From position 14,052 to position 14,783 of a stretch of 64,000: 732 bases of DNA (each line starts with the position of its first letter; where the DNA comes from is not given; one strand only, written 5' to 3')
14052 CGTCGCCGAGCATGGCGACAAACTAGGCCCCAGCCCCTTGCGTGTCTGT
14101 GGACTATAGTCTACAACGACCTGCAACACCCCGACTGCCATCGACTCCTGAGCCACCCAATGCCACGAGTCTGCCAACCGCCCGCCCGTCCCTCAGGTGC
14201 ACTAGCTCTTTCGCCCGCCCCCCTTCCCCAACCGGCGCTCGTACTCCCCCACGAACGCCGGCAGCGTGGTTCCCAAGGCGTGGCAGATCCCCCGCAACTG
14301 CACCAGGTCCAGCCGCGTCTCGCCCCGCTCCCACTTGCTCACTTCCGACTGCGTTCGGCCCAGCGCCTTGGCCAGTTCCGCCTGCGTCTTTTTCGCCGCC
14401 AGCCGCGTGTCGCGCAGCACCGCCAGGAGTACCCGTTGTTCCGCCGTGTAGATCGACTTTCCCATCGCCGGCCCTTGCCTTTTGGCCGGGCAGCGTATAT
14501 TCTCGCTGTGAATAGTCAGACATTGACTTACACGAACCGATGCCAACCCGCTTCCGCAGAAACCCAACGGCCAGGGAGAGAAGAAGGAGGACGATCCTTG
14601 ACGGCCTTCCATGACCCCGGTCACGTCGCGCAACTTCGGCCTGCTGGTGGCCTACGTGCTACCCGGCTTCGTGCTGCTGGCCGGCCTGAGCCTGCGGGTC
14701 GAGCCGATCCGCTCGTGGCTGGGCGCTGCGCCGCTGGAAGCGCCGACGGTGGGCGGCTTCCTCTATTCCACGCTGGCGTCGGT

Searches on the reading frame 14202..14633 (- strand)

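Call 13: search_protein_families(library=pfam, proteins=[window:14202-14633:-], max_evalue=0.01)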
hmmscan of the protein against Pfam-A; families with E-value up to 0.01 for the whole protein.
window:14202-14633:- (143 aa): 3 families
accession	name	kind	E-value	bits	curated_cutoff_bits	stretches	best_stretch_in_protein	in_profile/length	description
PF01381.28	HTH_3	-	4e-11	43.2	23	1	73-125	1-53/55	Helix-turn-helix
PF13560.12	HTH_31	-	6.1e-11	42.9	27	1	71-123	4-57/64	Helix-turn-helix domain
PF13443.12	HTH_26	-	1e-05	26.1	22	1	81-124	10-54/63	Cro/C1-type HTH DNA-binding domain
